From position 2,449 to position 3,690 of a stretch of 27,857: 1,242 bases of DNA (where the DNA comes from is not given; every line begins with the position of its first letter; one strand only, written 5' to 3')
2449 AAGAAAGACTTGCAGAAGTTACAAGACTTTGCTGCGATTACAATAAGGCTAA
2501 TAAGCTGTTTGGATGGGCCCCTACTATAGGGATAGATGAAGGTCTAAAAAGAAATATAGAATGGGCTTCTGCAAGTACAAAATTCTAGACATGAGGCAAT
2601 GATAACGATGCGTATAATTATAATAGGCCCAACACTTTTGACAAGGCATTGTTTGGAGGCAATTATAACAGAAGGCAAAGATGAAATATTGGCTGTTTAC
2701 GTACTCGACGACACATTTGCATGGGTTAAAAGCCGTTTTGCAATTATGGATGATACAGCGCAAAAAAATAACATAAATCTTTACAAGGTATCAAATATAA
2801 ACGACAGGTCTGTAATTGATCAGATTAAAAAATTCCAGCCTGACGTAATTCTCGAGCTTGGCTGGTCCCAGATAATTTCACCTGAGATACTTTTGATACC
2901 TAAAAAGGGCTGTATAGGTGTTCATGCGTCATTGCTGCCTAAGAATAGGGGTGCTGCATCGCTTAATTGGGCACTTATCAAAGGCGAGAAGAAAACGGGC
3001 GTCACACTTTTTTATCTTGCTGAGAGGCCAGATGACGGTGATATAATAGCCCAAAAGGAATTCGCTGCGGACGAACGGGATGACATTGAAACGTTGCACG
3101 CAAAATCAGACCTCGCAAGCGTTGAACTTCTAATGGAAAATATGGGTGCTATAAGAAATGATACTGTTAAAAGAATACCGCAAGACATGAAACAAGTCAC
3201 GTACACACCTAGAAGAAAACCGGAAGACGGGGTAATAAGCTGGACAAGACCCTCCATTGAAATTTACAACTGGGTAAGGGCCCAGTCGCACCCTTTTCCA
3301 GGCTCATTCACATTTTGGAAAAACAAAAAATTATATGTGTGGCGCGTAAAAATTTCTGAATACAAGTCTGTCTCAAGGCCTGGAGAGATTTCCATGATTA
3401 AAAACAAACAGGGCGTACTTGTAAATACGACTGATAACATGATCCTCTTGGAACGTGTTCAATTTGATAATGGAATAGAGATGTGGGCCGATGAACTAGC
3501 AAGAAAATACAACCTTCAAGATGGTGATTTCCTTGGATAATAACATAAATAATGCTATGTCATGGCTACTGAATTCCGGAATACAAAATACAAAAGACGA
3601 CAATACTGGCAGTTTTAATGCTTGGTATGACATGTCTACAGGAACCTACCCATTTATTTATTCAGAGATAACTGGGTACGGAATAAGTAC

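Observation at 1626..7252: Self-contained folate one-carbon cassette embedded in a glycan locus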

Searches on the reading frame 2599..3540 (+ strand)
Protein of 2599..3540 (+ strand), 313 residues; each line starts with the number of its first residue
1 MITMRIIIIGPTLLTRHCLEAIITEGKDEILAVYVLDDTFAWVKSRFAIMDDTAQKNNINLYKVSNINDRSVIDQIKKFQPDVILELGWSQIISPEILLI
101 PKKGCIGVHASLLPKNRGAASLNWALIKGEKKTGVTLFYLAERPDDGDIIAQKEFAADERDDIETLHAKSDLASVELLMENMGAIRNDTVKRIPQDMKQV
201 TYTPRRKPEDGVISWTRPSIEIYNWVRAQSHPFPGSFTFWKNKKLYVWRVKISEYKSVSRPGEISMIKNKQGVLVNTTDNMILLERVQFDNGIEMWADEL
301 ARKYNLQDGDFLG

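Call 3: search_protein_families(library=pfam, proteins=[window:2599-3540:+])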
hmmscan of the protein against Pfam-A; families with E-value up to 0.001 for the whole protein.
window:2599-3540:+ (313 aa): 2 families
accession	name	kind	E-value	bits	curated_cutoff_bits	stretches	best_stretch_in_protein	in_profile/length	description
PF00551.24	Formyl_trans_N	-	3.2e-29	102.4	26.1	1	4-179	1-178/181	Formyl transferase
PF02911.23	Formyl_trans_C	-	7.9e-22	77.8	21.1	1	207-304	3-99/100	Formyl transferase, C-terminal domain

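Call 4: search_protein_families(library=ncbifam, proteins=[window:2599-3540:+])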
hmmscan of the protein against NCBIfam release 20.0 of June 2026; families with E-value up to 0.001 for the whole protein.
window:2599-3540:+ (313 aa): 7 families
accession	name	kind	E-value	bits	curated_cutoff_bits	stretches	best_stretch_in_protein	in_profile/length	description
NF005998.1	PRK08125.1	equivalog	8.2e-64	216.1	777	1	16-309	13-301/649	bifunctional UDP-4-amino-4-deoxy-L-arabinose formyltransferase/UDP-glucuronic acid oxidase ArnA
NF005414.0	PRK06988.1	equivalog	1.9e-56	191.3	316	1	3-287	2-286/311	formyltransferase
TIGR00460.1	fmt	equivalog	4.9e-51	173.7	201.5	1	4-304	1-304/315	methionyl-tRNA formyltransferase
TIGR00639.1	PurN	equivalog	3.1e-17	62.7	150.1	1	62-179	61-178/192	phosphoribosylglycinamide formyltransferase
TIGR00655.1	PurU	equivalog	4.3e-11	43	285.95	1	15-169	94-249/280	formyltetrahydrofolate deformylase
NF004684.0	PRK06027.1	subfamily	5.9e-11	42.6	223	1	15-169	99-254/286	formyltetrahydrofolate deformylase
NF005755.0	PRK07579.1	equivalog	7.9e-11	42.2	238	1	99-193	82-175/245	dTDP-4-amino-4,6-dideoxyglucose formyltransferase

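Call 16: find_homologous_proteins(query=window:2599-3540:+)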
Query window:2599-3540:+ (313 aa): 896 proteins with E <= 0.001 among 1986 candidates; the best 120 are listed.
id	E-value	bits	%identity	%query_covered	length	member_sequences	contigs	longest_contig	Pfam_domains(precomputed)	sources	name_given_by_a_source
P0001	5.0e-206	701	100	99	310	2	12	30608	PF00551.25,PF02911.24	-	-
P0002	3.7e-168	576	80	99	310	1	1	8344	PF00551.25,PF02911.24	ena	-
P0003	8.1e-164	562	77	97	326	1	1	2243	PF00551.25,PF02911.24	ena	-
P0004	7.0e-146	503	71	100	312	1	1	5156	PF00551.25,PF02911.24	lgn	-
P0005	2.3e-143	495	69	99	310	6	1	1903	PF00551.25,PF02911.24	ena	-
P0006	1.8e-142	492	69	99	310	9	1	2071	PF00551.25,PF02911.24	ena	-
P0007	8.1e-142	490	68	99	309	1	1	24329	PF00551.25,PF02911.24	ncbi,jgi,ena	ncbi:MAG: methionyl-tRNA formyltransferase [Candidatus Aenigmatarchaeota archaeon]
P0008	4.3e-141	487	68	100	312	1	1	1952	PF00551.25,PF02911.24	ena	-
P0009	1.4e-139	483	67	99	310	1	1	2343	PF00551.25,PF02911.24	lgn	-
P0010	5.3e-138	477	66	99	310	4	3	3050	PF00551.25,PF02911.24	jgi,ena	-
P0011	7.4e-135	467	65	99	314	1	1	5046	PF00551.25,PF02911.24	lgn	-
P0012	4.4e-133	461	63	99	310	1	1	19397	PF00551.25,PF02911.24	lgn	-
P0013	1.6e-132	459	66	99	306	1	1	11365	PF00551.25,PF02911.24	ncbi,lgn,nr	ncbi:MAG: methionyl-tRNA formyltransferase [Candidatus Aenigmarchaeota archaeon]|nr:methionyl-tRNA f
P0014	3.2e-130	452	63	99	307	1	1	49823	PF00551.25,PF02911.24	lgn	-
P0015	3.3e-130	452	63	99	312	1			PF00551.25,PF02911.24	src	-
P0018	6.9e-130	451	65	99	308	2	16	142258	PF00551.25,PF02911.24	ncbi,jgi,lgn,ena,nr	ncbi:MAG: methionyl-tRNA formyltransferase [Candidatus Aenigmarchaeota archaeon]|nr:methionyl-tRNA f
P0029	1.9e-102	361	52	98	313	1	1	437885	PF00551.25,PF02911.24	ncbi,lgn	-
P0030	7.2e-94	332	50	98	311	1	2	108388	PF00551.25,PF02911.24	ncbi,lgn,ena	-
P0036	1.8e-90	321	48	99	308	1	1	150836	PF00551.25,PF02911.24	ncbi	-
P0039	1.8e-87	311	49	98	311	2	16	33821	PF00551.25,PF02911.24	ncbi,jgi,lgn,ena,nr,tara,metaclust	ncbi:hypothetical protein CMO93_01920 [Candidatus Woesearchaeota archaeon]|nr:hypothetical protein [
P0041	4.5e-77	277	43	99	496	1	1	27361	PF01812.27,PF00551.25,PF02911.24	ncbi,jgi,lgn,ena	-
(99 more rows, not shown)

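Call 18: search_solved_structures(query=window:2599-3540:+, max_evalue=0.00001)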
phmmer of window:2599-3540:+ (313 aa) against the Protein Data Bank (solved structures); distinct sequences matched with E-value up to 0.00001: 63 (the best 60 are shown).
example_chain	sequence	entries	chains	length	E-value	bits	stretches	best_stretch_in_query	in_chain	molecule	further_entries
2bln_A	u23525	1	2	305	2.2e-43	151.7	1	19-310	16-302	PROTEIN YFBG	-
5j63_A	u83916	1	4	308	2.2e-43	151.7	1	19-310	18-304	Bifunctional polymyxin resistance protein ArnA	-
1yrw_A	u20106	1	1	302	7.8e-43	149.9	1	19-306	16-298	protein ArnA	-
6pih_A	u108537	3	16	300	9.3e-43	149.7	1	19-304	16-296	Bifunctional polymyxin resistance protein ArnA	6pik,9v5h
1z7e_A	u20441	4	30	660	1.9e-42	148.7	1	19-310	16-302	protein ArnA | Bifunctional polymyxin resistance protein ArnA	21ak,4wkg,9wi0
8gjh_A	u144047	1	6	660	2.3e-39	138.5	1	21-267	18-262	Bifunctional polymyxin resistance protein ArnA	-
4iqf_A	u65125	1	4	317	5.4e-35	124.2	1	9-276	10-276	Methionyl-tRNA formyltransferase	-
3tqq_A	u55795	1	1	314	5.2e-33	117.7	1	4-289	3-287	Methionyl-tRNA formyltransferase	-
1s3i_A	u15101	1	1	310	1.6e-27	99.6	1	5-299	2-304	10-formyltetrahydrofolate dehydrogenase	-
2bw0_A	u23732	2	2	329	3.7e-27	98.4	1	3-294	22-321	10-FORMYLTETRAHYDROFOLATE DEHYDROGENASE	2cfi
4qpd_A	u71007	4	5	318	9.8e-27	97.1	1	4-292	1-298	10-formyltetrahydrofolate dehydrogenase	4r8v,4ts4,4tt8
7rlt_A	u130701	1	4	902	1.4e-26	96.5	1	5-299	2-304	Cytosolic 10-formyltetrahydrofolate dehydrogenase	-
7rlu_A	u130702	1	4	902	1.6e-26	96.4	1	5-299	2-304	Cytosolic 10-formyltetrahydrofolate dehydrogenase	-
4qpc_A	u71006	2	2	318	1.7e-25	93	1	4-292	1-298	10-formyltetrahydrofolate dehydrogenase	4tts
1fmt_A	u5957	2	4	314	1.8e-25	92.9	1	4-289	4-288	METHIONYL-TRNA FMET FORMYLTRANSFERASE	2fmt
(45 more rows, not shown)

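Call 28: find_encoding_contigs(protein=P0001, flank=10000, max_places=6)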
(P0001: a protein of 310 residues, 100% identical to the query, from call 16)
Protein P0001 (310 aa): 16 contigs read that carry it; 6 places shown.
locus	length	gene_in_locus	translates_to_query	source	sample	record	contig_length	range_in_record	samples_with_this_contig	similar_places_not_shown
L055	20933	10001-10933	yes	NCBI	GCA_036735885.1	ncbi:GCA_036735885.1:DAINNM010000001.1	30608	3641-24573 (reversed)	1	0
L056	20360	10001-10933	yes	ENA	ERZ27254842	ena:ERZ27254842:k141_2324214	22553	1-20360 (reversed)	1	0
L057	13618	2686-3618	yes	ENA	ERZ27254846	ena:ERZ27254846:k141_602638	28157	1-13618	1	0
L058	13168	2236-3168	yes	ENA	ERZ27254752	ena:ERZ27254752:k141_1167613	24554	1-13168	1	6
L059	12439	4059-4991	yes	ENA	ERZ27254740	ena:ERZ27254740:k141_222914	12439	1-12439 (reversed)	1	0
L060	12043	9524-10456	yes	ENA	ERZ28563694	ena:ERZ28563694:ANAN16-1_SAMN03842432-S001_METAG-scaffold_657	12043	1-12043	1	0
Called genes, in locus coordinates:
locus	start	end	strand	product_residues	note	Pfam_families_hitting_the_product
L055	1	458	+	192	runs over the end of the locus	PF01209:Ubie_methyltran (faint), PF13489:Methyltransf_23, PF07021:MetW, PF13847:Methyltransf_31, PF13649:Methyltransf_25, PF08241:Methyltransf_11, PF08242:Methyltransf_12 (weak)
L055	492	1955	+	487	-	PF02516:STT3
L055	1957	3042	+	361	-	-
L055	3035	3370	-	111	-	PF04266:ASCH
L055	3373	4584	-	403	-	PF13439:Glyco_transf_4, PF13579:Glyco_trans_4_4 (weak), PF20706:GT4-conflict, PF00534:Glycos_transf_1, PF13692:Glyco_trans_1_4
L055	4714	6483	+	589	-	PF02310:B12-binding, PF14890:Intein_splicing, PF04055:Radical_SAM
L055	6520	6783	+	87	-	PF03083:MtN3_slv, PF04193:PQ-loop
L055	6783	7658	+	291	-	PF00535:Glycos_transf_2, PF13641:Glyco_tranf_2_3 (faint)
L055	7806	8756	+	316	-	PF00106:adh_short (weak), PF01073:3Beta_HSD, PF01370:Epimerase, PF02719:Polysacc_synt_2, PF04321:RmlD_sub_bind, PF07993:NAD_binding_4 (weak), PF13460:NAD_binding_10, PF16363:GDP_Man_Dehyd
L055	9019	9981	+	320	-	PF01073:3Beta_HSD, PF01370:Epimerase, PF02719:Polysacc_synt_2, PF04321:RmlD_sub_bind, PF07993:NAD_binding_4, PF16363:GDP_Man_Dehyd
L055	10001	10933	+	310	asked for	PF00551:Formyl_trans_N, PF02911:Formyl_trans_C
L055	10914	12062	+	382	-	PF09492:Pec_lyase (faint), PF03663:Glyco_hydro_76 (faint), PF06917:Pectate_lyase_2 (faint)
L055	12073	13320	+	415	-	PF00464:SHMT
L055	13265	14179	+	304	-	PF00763:THF_DHG_CYH, PF02882:THF_DHG_CYH_C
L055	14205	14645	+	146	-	-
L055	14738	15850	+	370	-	PF02350:Epimerase_2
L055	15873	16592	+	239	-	PF00535:Glycos_transf_2, PF10111:Glyco_tranf_2_2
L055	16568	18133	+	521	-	PF13231:PMT_2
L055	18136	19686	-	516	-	PF02310:B12-binding, PF04055:Radical_SAM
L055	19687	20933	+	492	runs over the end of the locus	PF13231:PMT_2, PF02366:PMT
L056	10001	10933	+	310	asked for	PF00551:Formyl_trans_N, PF02911:Formyl_trans_C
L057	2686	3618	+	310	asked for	PF00551:Formyl_trans_N, PF02911:Formyl_trans_C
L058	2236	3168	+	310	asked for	PF00551:Formyl_trans_N, PF02911:Formyl_trans_C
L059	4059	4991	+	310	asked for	PF00551:Formyl_trans_N, PF02911:Formyl_trans_C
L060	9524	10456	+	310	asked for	PF00551:Formyl_trans_N, PF02911:Formyl_trans_C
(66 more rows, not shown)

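Call 77: search_protein_families(library=pfam, proteins=[L055:1957-3042:+, L055:6520-6783:+], max_evalue=0.001)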
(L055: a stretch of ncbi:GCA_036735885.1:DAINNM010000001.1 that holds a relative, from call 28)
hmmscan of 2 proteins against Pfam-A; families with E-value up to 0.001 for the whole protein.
L055:1957-3042:+ (361 aa): 1 family
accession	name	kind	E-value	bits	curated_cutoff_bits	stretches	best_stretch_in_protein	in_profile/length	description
PF22627.1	AglB_core-like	-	0.00048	20.9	27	0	82-100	2-20/111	AglB core domain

L055:6520-6783:+ (87 aa): 2 families
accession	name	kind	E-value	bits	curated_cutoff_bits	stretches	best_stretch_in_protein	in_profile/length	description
PF03083.21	MtN3_slv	-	6.3e-10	39.4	23.7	1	4-83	3-82/87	Sugar efflux transporter for intercellular exchange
PF04193.19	PQ-loop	-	8.7e-10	38.7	22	1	6-55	4-53/61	PQ loop repeat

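Call 94: find_encoding_contigs(protein=P0039, flank=8000, max_places=1)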
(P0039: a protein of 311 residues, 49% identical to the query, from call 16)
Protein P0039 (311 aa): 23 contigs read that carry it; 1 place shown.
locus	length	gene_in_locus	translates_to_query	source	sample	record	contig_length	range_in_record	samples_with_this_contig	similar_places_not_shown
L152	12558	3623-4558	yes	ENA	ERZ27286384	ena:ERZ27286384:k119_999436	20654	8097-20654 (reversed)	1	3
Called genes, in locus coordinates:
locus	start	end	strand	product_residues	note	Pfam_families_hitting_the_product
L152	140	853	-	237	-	PF00535:Glycos_transf_2, PF10111:Glyco_tranf_2_2, PF13641:Glyco_tranf_2_3 (weak)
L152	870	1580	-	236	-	PF00483:NTP_transferase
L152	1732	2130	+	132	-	-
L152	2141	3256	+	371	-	PF01041:DegT_DnrJ_EryC1, PF00155:Aminotran_1_2 (weak), PF01053:Cys_Met_Meta_PP (weak), PF01212:Beta_elim_lyase (weak)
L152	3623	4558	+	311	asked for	PF00551:Formyl_trans_N, PF02911:Formyl_trans_C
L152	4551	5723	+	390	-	PF09492:Pec_lyase (faint), PF25840:Ulvan_lyase_N (faint), PF03663:Glyco_hydro_76 (faint), PF06917:Pectate_lyase_2 (faint)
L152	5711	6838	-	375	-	PF00534:Glycos_transf_1, PF13692:Glyco_trans_1_4, PF13524:Glyco_trans_1_2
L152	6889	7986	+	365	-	PF02350:Epimerase_2, PF04007:DUF354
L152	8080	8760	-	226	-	PF00535:Glycos_transf_2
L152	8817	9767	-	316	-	PF01370:Epimerase, PF02719:Polysacc_synt_2 (faint), PF04321:RmlD_sub_bind, PF01073:3Beta_HSD (faint), PF16363:GDP_Man_Dehyd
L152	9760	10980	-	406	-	PF01041:DegT_DnrJ_EryC1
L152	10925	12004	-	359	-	PF01370:Epimerase, PF02719:Polysacc_synt_2 (weak), PF16363:GDP_Man_Dehyd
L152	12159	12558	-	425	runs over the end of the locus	PF01210:NAD_Gly3P_dh_N (weak), PF02737:3HCDH_N (weak), PF02826:2-Hacid_dh_C (faint), PF03446:NAD_binding_2, PF03721:UDPG_MGDP_dh_N, PF00984:UDPG_MGDP_dh, PF03720:UDPG_MGDP_dh_C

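Call 95: find_encoding_contigs(protein=P0041, flank=8000, max_places=1)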
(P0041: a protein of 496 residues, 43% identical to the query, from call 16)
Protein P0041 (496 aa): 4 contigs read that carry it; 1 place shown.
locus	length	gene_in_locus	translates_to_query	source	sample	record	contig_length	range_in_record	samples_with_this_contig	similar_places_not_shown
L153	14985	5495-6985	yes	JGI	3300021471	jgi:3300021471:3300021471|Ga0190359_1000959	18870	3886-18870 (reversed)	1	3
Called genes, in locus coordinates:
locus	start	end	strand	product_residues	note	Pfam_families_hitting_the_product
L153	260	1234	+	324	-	PF01408:GFO_IDH_MocA, PF02894:GFO_IDH_MocA_C, PF22725:GFO_IDH_MocA_C3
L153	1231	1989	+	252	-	PF02348:CTP_transf_3, PF12804:NTP_transf_3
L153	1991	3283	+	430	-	PF00202:Aminotran_3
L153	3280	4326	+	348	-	PF03102:NeuB, PF08666:SAF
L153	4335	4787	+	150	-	PF13302:Acetyltransf_3, PF13420:Acetyltransf_4, PF13523:Acetyltransf_8 (weak), PF00583:Acetyltransf_1, PF13508:Acetyltransf_7 (weak)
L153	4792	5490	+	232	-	PF02585:PIG-L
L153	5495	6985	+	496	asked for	PF00551:Formyl_trans_N, PF02911:Formyl_trans_C, PF01812:5-FTHF_cyc-lig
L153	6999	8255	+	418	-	PF00464:SHMT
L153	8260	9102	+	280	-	PF00763:THF_DHG_CYH, PF02882:THF_DHG_CYH_C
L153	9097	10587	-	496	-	PF01554:MatE (weak), PF01943:Polysacc_synt, PF13440:Polysacc_synt_3, PF01554:MatE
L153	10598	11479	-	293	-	PF00106:adh_short (weak), PF01073:3Beta_HSD, PF01370:Epimerase, PF02719:Polysacc_synt_2, PF04321:RmlD_sub_bind, PF13460:NAD_binding_10, PF16363:GDP_Man_Dehyd, PF07993:NAD_binding_4, +2 more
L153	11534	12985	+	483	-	PF02366:PMT (weak), PF13231:PMT_2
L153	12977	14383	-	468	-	PF02310:B12-binding, PF04055:Radical_SAM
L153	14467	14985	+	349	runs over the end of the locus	PF02388:FemAB (weak), PF13480:Acetyltransf_6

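Call 96: find_encoding_contigs(protein=P0029, flank=8000, max_places=1)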
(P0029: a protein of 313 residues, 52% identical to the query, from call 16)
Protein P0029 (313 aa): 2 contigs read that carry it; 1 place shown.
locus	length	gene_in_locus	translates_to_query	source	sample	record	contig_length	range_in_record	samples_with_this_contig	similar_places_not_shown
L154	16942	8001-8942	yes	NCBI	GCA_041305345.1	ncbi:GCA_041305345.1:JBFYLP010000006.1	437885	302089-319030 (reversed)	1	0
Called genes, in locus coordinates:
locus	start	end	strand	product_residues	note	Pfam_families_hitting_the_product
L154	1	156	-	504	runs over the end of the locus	PF13231:PMT_2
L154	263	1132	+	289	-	PF01073:3Beta_HSD, PF01370:Epimerase, PF02719:Polysacc_synt_2, PF04321:RmlD_sub_bind, PF13460:NAD_binding_10, PF16363:GDP_Man_Dehyd, PF07993:NAD_binding_4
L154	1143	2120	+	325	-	PF01370:Epimerase, PF04321:RmlD_sub_bind (weak), PF05368:NmrA, PF16363:GDP_Man_Dehyd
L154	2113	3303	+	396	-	PF01041:DegT_DnrJ_EryC1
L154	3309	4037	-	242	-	PF00535:Glycos_transf_2, PF13641:Glyco_tranf_2_3 (weak)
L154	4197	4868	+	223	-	PF03141:Methyltransf_29, PF01209:Ubie_methyltran, PF13489:Methyltransf_23, PF05148:Methyltransf_8, PF07021:MetW, PF13847:Methyltransf_31, PF08241:Methyltransf_11, PF08242:Methyltransf_12, +6 more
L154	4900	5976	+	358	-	PF02350:Epimerase_2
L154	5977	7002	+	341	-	PF13439:Glyco_transf_4, PF00534:Glycos_transf_1, PF13692:Glyco_trans_1_4, PF13524:Glyco_trans_1_2 (weak)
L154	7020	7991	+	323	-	PF01073:3Beta_HSD, PF01370:Epimerase, PF02719:Polysacc_synt_2, PF04321:RmlD_sub_bind, PF16363:GDP_Man_Dehyd, PF07993:NAD_binding_4, PF13460:NAD_binding_10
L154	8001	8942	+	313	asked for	PF00551:Formyl_trans_N, PF02911:Formyl_trans_C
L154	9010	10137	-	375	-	-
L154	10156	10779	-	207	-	PF13489:Methyltransf_23, PF01209:Ubie_methyltran (weak), PF07021:MetW (weak), PF13847:Methyltransf_31, PF08241:Methyltransf_11, PF08242:Methyltransf_12, PF13649:Methyltransf_25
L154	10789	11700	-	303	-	PF01073:3Beta_HSD, PF01370:Epimerase, PF02719:Polysacc_synt_2 (faint), PF04321:RmlD_sub_bind, PF16363:GDP_Man_Dehyd, PF07993:NAD_binding_4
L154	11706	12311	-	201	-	PF13641:Glyco_tranf_2_3 (faint), PF00535:Glycos_transf_2 (weak)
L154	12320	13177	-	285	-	PF00483:NTP_transferase, PF12804:NTP_transf_3 (weak)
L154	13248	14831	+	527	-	PF01943:Polysacc_synt, PF13440:Polysacc_synt_3, PF01554:MatE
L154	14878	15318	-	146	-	PF04138:GtrA_DPMS_TM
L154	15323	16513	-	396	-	-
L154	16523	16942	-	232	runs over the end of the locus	PF00535:Glycos_transf_2, PF10111:Glyco_tranf_2_2 (weak), PF13641:Glyco_tranf_2_3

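Call 100: search_protein_families(library=pfam, proteins=[L154:9010-10137:-], max_evalue=0.001)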
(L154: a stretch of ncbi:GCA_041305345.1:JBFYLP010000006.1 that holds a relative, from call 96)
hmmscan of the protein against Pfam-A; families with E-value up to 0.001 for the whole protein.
L154:9010-10137:- (375 aa): 1 family
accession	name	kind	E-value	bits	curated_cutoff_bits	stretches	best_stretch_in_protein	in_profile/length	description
PF13243.12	SQHop_cyclase_C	-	0.00061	19.4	26.1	0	191-326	153-283/319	Squalene-hopene cyclase C-terminal domain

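Call 105: find_encoding_contigs(protein=P0018, flank=9000, max_places=1)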
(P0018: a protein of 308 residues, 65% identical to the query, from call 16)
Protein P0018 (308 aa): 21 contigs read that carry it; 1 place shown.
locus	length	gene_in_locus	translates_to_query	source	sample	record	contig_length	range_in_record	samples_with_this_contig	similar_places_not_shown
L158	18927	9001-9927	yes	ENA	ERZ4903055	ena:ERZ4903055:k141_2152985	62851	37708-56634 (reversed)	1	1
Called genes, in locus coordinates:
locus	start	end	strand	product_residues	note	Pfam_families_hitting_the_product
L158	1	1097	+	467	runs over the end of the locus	PF02516:STT3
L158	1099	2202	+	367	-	-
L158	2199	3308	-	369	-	PF13439:Glyco_transf_4, PF13579:Glyco_trans_4_4 (weak), PF20706:GT4-conflict, PF00534:Glycos_transf_1, PF13692:Glyco_trans_1_4, PF13524:Glyco_trans_1_2 (weak)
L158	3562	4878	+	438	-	PF02310:B12-binding, PF04055:Radical_SAM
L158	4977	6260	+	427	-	PF03721:UDPG_MGDP_dh_N, PF03807:F420_oxidored (faint), PF00984:UDPG_MGDP_dh, PF03720:UDPG_MGDP_dh_C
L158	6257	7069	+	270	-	PF00483:NTP_transferase, PF01128:IspD (weak), PF12804:NTP_transf_3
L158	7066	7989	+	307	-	PF01073:3Beta_HSD, PF01370:Epimerase, PF02719:Polysacc_synt_2 (faint), PF04321:RmlD_sub_bind, PF16363:GDP_Man_Dehyd, PF07993:NAD_binding_4 (weak)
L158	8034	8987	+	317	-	PF01073:3Beta_HSD, PF01370:Epimerase, PF02719:Polysacc_synt_2, PF04321:RmlD_sub_bind, PF07993:NAD_binding_4, PF16363:GDP_Man_Dehyd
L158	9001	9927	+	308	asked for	PF00551:Formyl_trans_N, PF02911:Formyl_trans_C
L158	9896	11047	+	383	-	PF13243:SQHop_cyclase_C (faint), PF03663:Glyco_hydro_76 (weak), PF07944:Beta-AFase-like_GH127_cat (weak), PF06917:Pectate_lyase_2 (faint), PF07470:Glyco_hydro_88 (faint), PF01532:Glyco_hydro_47 (weak)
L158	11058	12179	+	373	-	PF02350:Epimerase_2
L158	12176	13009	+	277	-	PF00763:THF_DHG_CYH, PF02882:THF_DHG_CYH_C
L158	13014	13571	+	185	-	PF01812:5-FTHF_cyc-lig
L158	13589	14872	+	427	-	PF00464:SHMT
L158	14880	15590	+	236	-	PF00535:Glycos_transf_2, PF10111:Glyco_tranf_2_2 (weak), PF13641:Glyco_tranf_2_3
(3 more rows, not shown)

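Call 106: find_encoding_contigs(protein=P0036, flank=9000, max_places=1)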
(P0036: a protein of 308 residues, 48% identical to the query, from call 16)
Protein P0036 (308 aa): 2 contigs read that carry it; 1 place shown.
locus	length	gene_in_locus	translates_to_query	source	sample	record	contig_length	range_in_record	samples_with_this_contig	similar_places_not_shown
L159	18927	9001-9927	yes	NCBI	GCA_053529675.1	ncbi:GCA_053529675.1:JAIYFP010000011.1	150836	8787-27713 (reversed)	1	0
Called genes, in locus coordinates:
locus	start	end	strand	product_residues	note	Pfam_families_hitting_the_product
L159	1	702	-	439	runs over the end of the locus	PF02310:B12-binding, PF04055:Radical_SAM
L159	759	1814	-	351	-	PF02350:Epimerase_2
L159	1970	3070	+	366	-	PF13439:Glyco_transf_4, PF13579:Glyco_trans_4_4 (weak), PF20706:GT4-conflict, PF00534:Glycos_transf_1, PF13692:Glyco_trans_1_4, PF13524:Glyco_trans_1_2 (weak)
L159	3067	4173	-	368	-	-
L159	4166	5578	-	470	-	PF02516:STT3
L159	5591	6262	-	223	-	PF00535:Glycos_transf_2, PF10111:Glyco_tranf_2_2, PF13641:Glyco_tranf_2_3 (weak)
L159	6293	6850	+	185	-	PF05148:Methyltransf_8 (weak), PF13489:Methyltransf_23, PF07021:MetW (weak), PF01209:Ubie_methyltran (faint), PF13649:Methyltransf_25, PF13847:Methyltransf_31, PF08241:Methyltransf_11, PF08242:Methyltransf_12 (weak)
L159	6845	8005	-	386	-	PF13231:PMT_2 (weak)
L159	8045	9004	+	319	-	PF00106:adh_short (faint), PF04321:RmlD_sub_bind, PF01073:3Beta_HSD, PF01370:Epimerase, PF02719:Polysacc_synt_2, PF07993:NAD_binding_4, PF16363:GDP_Man_Dehyd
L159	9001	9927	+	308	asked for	PF00551:Formyl_trans_N, PF02911:Formyl_trans_C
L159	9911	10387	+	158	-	PF07470:Glyco_hydro_88 (faint)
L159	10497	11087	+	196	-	-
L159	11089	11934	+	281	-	PF00763:THF_DHG_CYH, PF02882:THF_DHG_CYH_C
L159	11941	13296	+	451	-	PF08245:Mur_ligase_M, PF27239:FOL3_C, PF02875:Mur_ligase_C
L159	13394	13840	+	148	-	PF01812:5-FTHF_cyc-lig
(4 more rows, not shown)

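Call 107: find_encoding_contigs(protein=P0030, flank=9000, max_places=1)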
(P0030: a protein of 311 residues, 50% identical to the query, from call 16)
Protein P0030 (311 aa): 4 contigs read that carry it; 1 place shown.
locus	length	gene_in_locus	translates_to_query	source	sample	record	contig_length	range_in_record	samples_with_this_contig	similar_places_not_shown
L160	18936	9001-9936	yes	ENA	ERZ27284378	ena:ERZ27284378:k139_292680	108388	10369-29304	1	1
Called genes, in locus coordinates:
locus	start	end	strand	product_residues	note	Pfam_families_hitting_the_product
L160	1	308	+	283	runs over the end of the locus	PF01073:3Beta_HSD, PF01370:Epimerase, PF02719:Polysacc_synt_2 (faint), PF04321:RmlD_sub_bind, PF07993:NAD_binding_4 (faint), PF16363:GDP_Man_Dehyd (faint)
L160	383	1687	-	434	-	PF04055:Radical_SAM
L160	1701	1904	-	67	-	-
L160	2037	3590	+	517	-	PF02310:B12-binding, PF04055:Radical_SAM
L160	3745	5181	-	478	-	PF02366:PMT (weak), PF13231:PMT_2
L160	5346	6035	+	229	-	PF01209:Ubie_methyltran, PF08003:Methyltransf_9 (weak), PF02353:CMAS, PF13489:Methyltransf_23, PF13847:Methyltransf_31, PF08241:Methyltransf_11, PF08242:Methyltransf_12, PF13649:Methyltransf_25, +3 more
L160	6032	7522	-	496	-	PF13231:PMT_2, PF02366:PMT (weak)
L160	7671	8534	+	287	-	PF01135:PCMT (weak), PF02475:TRM5-TYW2_MTfase, PF05050:Methyltransf_21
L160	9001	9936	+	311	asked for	PF00551:Formyl_trans_N, PF02911:Formyl_trans_C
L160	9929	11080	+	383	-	PF07470:Glyco_hydro_88, PF09492:Pec_lyase (faint), PF25840:Ulvan_lyase_N (faint), PF03663:Glyco_hydro_76, PF06917:Pectate_lyase_2 (faint), PF05147:LANC_like (faint)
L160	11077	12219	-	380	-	PF00534:Glycos_transf_1, PF13692:Glyco_trans_1_4, PF13524:Glyco_trans_1_2 (weak)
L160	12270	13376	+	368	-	PF02350:Epimerase_2, PF04007:DUF354 (faint)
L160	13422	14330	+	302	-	PF01073:3Beta_HSD, PF01370:Epimerase, PF02719:Polysacc_synt_2, PF04321:RmlD_sub_bind, PF07993:NAD_binding_4 (faint), PF13460:NAD_binding_10 (weak), PF16363:GDP_Man_Dehyd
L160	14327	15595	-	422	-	PF02826:2-Hacid_dh_C (faint), PF03446:NAD_binding_2 (weak), PF03721:UDPG_MGDP_dh_N, PF00984:UDPG_MGDP_dh, PF03720:UDPG_MGDP_dh_C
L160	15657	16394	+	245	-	PF01370:Epimerase, PF04321:RmlD_sub_bind, PF01073:3Beta_HSD, PF02719:Polysacc_synt_2 (weak), PF16363:GDP_Man_Dehyd, PF07993:NAD_binding_4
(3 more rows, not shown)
